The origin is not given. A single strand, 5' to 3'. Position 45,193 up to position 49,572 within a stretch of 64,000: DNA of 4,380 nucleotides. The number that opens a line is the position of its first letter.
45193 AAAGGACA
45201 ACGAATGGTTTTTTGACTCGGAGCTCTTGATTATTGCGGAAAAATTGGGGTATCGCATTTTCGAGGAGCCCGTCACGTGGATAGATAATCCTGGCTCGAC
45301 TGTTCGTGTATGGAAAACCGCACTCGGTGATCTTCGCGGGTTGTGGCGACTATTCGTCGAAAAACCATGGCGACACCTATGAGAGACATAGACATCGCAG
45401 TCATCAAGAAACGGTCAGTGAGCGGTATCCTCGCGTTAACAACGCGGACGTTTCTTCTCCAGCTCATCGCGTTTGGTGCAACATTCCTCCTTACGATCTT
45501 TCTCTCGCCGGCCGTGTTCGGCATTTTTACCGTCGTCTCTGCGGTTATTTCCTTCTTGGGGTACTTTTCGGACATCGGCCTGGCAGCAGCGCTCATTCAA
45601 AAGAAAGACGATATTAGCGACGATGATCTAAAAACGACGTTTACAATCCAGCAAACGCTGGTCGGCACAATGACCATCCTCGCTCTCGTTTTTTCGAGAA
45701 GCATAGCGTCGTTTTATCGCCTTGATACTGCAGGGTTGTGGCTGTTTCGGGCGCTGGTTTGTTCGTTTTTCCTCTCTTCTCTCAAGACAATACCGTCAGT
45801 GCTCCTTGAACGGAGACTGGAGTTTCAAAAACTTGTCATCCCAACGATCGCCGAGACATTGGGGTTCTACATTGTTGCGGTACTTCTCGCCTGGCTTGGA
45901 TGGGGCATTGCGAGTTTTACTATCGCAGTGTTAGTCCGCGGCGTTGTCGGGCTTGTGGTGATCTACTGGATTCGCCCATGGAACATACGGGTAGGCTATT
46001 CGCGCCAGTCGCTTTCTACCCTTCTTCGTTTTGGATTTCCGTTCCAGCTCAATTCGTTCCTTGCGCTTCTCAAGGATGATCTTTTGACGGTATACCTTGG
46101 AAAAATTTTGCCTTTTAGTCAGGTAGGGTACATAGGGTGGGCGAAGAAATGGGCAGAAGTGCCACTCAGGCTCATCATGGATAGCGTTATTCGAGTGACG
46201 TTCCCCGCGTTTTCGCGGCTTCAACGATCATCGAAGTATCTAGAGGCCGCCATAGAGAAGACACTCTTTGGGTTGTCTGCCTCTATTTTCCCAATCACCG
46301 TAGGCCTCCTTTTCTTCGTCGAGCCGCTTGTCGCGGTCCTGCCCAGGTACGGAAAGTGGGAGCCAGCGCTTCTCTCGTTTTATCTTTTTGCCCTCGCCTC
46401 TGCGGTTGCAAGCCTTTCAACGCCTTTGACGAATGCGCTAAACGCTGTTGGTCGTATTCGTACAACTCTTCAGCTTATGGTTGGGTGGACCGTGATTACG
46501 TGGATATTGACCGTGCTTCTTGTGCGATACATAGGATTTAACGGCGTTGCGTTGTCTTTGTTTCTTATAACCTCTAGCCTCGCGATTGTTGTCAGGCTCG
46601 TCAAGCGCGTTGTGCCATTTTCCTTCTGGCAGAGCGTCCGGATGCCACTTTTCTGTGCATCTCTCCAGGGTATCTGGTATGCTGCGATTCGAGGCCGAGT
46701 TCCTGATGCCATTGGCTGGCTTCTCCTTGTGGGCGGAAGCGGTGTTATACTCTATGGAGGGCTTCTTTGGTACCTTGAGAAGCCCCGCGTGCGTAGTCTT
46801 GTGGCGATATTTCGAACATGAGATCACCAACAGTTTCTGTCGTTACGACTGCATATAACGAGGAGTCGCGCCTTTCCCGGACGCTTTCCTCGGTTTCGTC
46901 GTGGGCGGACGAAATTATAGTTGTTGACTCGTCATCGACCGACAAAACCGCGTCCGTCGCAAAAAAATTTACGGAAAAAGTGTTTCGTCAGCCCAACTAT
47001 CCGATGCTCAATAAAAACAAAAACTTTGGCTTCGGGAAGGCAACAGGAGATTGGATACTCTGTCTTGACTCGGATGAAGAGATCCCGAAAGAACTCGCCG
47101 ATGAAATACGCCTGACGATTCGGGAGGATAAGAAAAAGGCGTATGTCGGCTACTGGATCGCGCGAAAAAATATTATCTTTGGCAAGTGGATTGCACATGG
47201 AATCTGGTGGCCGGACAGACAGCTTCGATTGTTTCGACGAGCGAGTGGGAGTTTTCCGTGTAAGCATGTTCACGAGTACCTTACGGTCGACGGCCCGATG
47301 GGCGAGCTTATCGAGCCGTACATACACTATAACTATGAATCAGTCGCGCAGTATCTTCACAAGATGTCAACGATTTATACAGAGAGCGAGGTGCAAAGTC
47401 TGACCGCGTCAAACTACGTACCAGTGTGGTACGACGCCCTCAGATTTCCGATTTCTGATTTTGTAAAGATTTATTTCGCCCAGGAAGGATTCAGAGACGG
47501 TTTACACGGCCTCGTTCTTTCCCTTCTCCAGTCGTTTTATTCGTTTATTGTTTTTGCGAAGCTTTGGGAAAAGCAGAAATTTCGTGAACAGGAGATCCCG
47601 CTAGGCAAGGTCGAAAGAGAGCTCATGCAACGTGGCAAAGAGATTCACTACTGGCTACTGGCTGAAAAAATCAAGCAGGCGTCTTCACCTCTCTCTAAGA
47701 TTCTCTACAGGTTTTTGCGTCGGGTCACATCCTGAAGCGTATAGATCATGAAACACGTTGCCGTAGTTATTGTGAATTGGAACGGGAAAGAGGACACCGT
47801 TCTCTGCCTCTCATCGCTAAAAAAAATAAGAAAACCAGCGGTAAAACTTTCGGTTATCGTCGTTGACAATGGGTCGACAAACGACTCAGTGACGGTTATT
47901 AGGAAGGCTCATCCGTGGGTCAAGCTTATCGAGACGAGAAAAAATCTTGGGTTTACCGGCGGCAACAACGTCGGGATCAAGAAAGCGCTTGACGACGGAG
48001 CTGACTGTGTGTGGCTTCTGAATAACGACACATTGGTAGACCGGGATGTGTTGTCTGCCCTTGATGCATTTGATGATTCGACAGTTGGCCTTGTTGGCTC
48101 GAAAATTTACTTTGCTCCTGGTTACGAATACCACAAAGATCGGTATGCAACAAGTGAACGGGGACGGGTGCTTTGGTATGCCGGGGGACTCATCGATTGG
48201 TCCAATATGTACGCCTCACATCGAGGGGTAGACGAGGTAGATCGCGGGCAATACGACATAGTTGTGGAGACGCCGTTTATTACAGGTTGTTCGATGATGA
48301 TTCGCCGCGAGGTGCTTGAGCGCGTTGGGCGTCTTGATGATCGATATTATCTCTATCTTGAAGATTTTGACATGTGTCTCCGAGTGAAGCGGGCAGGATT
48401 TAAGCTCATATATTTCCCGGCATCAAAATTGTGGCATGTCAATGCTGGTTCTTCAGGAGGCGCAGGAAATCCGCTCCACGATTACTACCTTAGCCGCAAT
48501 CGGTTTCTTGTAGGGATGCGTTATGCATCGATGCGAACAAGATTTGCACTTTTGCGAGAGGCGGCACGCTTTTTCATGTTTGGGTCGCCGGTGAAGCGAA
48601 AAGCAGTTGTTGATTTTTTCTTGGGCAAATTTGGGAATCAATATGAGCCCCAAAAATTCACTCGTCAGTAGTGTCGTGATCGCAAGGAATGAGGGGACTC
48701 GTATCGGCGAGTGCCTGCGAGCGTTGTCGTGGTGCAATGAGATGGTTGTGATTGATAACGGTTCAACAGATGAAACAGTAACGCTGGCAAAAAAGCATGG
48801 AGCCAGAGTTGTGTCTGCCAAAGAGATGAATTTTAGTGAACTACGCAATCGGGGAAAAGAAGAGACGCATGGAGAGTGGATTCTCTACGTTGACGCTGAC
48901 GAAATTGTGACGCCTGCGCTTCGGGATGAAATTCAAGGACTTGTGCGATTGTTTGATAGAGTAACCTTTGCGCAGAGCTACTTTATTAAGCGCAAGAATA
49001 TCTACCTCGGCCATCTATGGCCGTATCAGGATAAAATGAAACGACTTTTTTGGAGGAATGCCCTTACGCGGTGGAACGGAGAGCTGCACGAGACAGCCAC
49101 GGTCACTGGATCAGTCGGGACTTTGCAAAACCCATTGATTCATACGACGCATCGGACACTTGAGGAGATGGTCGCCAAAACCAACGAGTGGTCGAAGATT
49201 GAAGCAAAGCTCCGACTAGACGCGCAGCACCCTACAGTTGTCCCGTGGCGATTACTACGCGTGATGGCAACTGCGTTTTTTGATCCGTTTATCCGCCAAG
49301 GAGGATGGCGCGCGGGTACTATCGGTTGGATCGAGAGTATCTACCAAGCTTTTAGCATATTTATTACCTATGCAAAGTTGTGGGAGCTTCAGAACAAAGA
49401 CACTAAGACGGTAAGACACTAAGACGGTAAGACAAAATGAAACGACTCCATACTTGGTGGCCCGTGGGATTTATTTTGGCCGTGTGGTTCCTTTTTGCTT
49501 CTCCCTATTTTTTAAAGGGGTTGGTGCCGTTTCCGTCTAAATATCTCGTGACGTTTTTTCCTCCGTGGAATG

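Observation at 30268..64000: Thirty-four-kb glycosylation island with about ten GT-C membrane glycosyltransferases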

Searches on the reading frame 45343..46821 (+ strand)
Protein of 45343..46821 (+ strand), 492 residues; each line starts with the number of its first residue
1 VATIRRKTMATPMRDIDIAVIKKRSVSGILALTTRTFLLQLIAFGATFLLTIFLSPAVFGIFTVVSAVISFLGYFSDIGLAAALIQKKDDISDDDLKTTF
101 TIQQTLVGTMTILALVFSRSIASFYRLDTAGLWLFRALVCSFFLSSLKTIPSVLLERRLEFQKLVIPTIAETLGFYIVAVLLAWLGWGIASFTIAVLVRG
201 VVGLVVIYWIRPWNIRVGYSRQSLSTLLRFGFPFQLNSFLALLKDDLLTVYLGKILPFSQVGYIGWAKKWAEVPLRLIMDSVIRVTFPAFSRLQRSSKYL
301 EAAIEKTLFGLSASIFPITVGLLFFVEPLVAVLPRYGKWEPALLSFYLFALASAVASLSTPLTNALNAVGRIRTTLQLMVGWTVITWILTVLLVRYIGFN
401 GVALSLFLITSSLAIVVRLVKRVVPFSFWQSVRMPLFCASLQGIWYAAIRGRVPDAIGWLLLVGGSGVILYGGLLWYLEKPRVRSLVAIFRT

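Call 5: search_protein_families(library=pfam, proteins=[window:45343-46821:+])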
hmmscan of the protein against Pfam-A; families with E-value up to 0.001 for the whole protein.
window:45343-46821:+ (492 aa): 2 families
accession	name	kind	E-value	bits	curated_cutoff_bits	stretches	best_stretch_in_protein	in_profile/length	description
PF13440.11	Polysacc_synt_3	-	5.5e-51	174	23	1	50-333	2-283/293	Polysaccharide biosynthesis protein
PF01943.22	Polysacc_synt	-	4.6e-23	82.5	28.2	1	26-294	2-274/274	Polysaccharide biosynthesis protein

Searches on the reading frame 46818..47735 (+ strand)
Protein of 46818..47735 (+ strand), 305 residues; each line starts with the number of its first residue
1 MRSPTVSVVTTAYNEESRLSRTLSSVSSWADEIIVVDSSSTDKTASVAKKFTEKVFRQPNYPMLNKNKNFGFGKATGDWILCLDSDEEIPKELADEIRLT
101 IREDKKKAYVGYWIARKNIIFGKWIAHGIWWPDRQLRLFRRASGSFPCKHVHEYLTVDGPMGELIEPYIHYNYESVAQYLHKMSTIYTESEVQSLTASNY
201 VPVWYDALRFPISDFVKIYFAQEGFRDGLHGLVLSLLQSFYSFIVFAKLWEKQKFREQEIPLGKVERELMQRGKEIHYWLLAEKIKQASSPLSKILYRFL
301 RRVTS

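Call 5: search_protein_families(library=pfam, proteins=[window:46818-47735:+])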
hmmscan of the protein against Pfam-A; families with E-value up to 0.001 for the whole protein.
window:46818-47735:+ (305 aa): 1 family
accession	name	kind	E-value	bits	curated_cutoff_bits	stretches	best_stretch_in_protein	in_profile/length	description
PF00535.33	Glycos_transf_2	-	1.9e-23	83.7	23.3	1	7-138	1-141/168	Glycosyl transferase family 2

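Call 26: search_protein_families(library=ncbifam, proteins=[window:46818-47735:+], max_evalue=0.00001)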
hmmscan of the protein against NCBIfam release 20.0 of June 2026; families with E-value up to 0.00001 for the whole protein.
window:46818-47735:+ (305 aa): 6 families
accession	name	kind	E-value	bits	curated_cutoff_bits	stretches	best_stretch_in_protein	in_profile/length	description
TIGR04283.1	glyco_like_mftF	equivalog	1.9e-15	57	182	1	6-135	1-131/221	TIGR04283 family arsenosugar biosynthesis glycosyltransferase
TIGR04195.1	S_glycosyl_SunS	equivalog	2.8e-08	33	350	1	3-91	56-145/421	SunS family peptide S-glycosyltransferase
NF007482.0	PRK10073.1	equivalog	4.4e-08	32.5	423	1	3-96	5-105/334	glycosyltransferase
NF050050.1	ProtGlycPglI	equivalog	5.9e-08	32.4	500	1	4-92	2-99/306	GalNAc(5)-diNAcBac-PP-undecaprenol beta-1,3-glucosyltransferase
NF047683.1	TeichurnBiosyTuaG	equivalog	7.5e-08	32.3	400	1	3-114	5-125/252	teichuronic acid biosynthesis protein TuaG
NF010496.0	PRK13915.1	equivalog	1.2e-07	31.1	262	1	4-60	31-93/307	glucosyl-3-phosphoglycerate synthase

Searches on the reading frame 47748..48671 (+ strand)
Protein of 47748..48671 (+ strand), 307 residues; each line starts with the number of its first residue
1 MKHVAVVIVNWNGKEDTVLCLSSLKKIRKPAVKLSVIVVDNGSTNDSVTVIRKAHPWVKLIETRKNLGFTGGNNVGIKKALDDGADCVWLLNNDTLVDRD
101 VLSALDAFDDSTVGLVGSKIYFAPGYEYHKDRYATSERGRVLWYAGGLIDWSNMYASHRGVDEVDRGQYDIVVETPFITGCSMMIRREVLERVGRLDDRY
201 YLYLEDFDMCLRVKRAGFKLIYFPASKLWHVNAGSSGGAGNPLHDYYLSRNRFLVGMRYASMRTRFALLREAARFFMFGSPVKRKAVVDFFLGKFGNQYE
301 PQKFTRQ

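Call 5: search_protein_families(library=pfam, proteins=[window:47748-48671:+])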
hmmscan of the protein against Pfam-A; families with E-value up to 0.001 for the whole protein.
window:47748-48671:+ (307 aa): 5 families
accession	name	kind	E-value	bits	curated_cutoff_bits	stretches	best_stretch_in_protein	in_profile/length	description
PF13641.12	Glyco_tranf_2_3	-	7.8e-16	59.2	27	1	4-233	3-214/230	Glycosyltransferase like family 2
PF00535.33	Glycos_transf_2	-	8.2e-15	55.6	23.3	1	6-193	2-167/168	Glycosyl transferase family 2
PF13632.12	Glyco_trans_2_3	-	4.6e-10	40.1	27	1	89-281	3-169/198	Glycosyl transferase family group 2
PF13506.12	Glyco_transf_21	-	0.00018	21.5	21.7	0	176-226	100-150/174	Glycosyl transferase family 21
PF10111.15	Glyco_tranf_2_2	-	0.00025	21.1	27.3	0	180-218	165-204/276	Glycosyltransferase like family 2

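Call 26: search_protein_families(library=ncbifam, proteins=[window:47748-48671:+], max_evalue=0.00001)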
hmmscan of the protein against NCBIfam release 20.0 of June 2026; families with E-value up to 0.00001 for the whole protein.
window:47748-48671:+ (307 aa): 9 families
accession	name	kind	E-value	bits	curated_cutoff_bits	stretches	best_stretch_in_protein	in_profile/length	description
TIGR03965.1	mycofact_glyco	equivalog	4.5e-17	62.1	280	2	2-121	74-192/467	mycofactocin biosynthesis glycosyltransferase MftF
TIGR01556.1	rhamnosyltran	subfamily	4.8e-16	58.8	200.55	2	33-107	21-96/281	rhamnosyltransferase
NF050113.1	gal_furan_GlfT1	equivalog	4.1e-10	39.4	330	1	6-106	3-102/290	galactofuranosyltransferase GlfT1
NF041875.1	EPS_EpsD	equivalog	2.5e-09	37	370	0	4-103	1-98/325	exopolysaccharide biosynthesis glycosyltransferase EpsD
TIGR03937.1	PgaC_IcaA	equivalog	8.6e-08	31.5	422.3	0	2-103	45-144/407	poly-beta-1,6-N-acetyl-D-glucosamine synthase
TIGR04283.1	glyco_like_mftF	equivalog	1e-07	31.8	182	0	5-107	2-95/221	TIGR04283 family arsenosugar biosynthesis glycosyltransferase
NF038299.1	EPS_HpsN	equivalog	6.1e-07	28.7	425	1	179-267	166-261/317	hormogonium polysaccharide biosynthesis glycosyltransferase HpsN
NF007482.0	PRK10073.1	equivalog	3e-06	26.5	423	1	3-81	7-85/334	glycosyltransferase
NF038302.1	EPS_HpsE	equivalog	3.2e-06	26.4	300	0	4-121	3-125/307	hormogonium polysaccharide biosynthesis glycosyltransferase HpsE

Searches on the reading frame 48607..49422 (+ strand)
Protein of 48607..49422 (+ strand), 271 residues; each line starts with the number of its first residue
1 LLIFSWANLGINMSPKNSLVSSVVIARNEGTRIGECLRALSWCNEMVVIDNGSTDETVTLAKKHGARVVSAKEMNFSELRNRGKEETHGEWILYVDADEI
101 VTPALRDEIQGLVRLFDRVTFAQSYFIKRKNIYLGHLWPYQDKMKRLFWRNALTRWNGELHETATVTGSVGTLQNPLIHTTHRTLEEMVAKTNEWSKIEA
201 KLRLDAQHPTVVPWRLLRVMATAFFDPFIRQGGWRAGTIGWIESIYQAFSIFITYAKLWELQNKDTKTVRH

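Call 5: search_protein_families(library=pfam, proteins=[window:48607-49422:+])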
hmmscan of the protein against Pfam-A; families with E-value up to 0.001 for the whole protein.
window:48607-49422:+ (271 aa): 3 families
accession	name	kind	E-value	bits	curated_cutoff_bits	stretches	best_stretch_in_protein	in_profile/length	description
PF00535.33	Glycos_transf_2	-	1.1e-13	51.9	23.3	1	23-127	3-118/168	Glycosyl transferase family 2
PF13704.12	Glyco_tranf_2_4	-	2.8e-07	31.4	27.5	1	27-102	1-85/98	Glycosyl transferase family 2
PF10111.15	Glyco_tranf_2_2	-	3.8e-05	23.8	27.3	1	44-103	30-96/276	Glycosyltransferase like family 2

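Call 26: search_protein_families(library=ncbifam, proteins=[window:48607-49422:+], max_evalue=0.00001)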
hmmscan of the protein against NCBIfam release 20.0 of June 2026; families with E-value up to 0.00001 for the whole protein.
window:48607-49422:+ (271 aa): 5 families
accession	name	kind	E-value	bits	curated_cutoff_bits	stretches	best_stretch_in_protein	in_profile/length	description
TIGR04195.1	S_glycosyl_SunS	equivalog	4.2e-11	42.3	350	1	21-164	60-202/421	SunS family peptide S-glycosyltransferase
NF010496.0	PRK13915.1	equivalog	1.9e-10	40.4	262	1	16-100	29-128/307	glucosyl-3-phosphoglycerate synthase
TIGR04283.1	glyco_like_mftF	equivalog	3.2e-10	40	182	1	22-114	3-98/221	TIGR04283 family arsenosugar biosynthesis glycosyltransferase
NF007482.0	PRK10073.1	equivalog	3.1e-08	33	423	1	16-108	7-105/334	glycosyltransferase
TIGR04182.1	glyco_TIGR04182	equivalog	8.4e-06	25.4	325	0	23-104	5-88/293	S-layer glycoprotein N-glycosyltransferase AglJ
